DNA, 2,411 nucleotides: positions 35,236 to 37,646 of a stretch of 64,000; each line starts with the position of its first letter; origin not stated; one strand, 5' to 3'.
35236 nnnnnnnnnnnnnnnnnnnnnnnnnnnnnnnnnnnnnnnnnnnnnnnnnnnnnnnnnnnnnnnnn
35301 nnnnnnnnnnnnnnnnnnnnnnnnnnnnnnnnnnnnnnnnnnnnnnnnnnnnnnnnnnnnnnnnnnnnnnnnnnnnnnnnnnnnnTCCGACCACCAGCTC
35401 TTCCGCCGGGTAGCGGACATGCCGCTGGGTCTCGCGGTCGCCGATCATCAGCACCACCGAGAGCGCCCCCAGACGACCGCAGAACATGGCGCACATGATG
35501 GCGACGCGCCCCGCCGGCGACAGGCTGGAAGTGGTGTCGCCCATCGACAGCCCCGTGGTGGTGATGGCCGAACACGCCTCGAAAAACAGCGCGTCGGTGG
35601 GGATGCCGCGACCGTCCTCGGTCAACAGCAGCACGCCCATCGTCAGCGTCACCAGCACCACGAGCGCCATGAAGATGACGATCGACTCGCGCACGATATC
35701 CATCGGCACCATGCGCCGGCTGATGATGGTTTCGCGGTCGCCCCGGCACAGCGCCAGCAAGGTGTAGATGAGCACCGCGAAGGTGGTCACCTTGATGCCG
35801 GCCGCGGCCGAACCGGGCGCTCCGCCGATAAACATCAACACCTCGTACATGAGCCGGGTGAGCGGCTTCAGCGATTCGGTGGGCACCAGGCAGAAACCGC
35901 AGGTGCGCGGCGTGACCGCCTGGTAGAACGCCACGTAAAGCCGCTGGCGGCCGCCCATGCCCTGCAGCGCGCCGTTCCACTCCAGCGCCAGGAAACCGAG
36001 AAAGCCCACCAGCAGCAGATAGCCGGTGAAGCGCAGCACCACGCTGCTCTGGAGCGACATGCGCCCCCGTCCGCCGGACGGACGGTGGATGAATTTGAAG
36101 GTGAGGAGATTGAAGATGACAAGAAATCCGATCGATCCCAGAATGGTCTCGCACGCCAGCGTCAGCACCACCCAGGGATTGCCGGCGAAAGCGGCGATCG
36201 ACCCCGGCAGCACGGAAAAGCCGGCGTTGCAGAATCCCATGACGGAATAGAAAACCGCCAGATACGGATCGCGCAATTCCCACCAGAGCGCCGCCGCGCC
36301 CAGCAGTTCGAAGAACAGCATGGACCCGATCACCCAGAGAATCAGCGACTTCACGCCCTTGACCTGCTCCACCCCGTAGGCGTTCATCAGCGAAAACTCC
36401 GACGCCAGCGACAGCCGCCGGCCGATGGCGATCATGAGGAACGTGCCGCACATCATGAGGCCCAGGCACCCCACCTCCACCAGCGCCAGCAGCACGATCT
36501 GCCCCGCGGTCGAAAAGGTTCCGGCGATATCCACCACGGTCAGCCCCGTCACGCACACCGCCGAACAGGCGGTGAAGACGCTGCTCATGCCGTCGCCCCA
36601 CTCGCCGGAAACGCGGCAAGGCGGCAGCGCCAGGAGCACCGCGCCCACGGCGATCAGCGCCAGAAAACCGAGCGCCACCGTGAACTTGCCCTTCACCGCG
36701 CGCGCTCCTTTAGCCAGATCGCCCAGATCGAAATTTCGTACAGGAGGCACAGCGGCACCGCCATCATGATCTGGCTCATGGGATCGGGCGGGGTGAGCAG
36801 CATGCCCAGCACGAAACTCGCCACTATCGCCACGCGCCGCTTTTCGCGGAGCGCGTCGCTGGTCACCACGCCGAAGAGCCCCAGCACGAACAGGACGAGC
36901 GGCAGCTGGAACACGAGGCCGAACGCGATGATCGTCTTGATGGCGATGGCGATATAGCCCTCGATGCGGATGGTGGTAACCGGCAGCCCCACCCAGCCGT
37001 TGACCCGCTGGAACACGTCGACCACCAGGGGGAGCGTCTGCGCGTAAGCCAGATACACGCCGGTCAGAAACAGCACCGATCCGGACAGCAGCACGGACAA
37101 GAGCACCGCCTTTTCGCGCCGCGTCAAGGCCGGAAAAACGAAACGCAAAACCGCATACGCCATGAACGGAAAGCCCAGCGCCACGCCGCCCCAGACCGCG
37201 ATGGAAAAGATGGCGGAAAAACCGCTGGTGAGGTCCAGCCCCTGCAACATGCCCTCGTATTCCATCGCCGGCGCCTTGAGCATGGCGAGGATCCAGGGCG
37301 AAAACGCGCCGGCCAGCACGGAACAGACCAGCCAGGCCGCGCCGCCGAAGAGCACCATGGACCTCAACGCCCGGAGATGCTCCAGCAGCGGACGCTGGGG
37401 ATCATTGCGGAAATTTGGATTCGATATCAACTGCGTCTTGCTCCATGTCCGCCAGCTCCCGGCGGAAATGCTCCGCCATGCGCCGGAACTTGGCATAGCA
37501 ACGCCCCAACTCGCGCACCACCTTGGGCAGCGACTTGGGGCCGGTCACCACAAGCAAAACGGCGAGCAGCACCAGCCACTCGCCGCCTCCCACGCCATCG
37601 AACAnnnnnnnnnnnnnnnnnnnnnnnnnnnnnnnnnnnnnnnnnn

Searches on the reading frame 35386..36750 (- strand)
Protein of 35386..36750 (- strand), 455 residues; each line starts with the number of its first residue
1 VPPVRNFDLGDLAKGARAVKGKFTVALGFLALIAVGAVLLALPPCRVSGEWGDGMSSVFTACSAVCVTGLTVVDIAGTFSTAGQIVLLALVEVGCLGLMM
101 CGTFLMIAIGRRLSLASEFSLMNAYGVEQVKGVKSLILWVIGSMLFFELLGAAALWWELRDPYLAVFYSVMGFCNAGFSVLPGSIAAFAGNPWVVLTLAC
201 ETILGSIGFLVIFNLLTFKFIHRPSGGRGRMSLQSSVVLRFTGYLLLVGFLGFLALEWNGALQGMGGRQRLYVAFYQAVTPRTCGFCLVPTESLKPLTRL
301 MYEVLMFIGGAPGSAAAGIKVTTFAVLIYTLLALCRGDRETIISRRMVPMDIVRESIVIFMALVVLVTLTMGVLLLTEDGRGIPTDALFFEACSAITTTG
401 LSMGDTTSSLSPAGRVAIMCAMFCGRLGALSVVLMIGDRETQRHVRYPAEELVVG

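Call 16: search_protein_families(library=pfam, proteins=[window:35386-36750:-], max_evalue=0.001)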
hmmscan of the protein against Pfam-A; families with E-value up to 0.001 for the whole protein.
window:35386-36750:- (455 aa): 1 family
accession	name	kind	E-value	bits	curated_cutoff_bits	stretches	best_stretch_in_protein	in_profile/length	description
PF02386.22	TrkH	-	2.3e-46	158.8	27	1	55-435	64-489/502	Cation transport protein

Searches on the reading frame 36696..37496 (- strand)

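Call 16: search_protein_families(library=pfam, proteins=[window:36696-37496:-], max_evalue=0.001)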
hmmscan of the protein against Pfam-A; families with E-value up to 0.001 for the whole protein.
window:36696-37496:- (267 aa): 1 family
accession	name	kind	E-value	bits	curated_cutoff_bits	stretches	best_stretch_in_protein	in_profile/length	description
PF00902.23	TatC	-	2e-50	172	25.1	1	39-248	1-208/208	Sec-independent protein translocase protein (TatC)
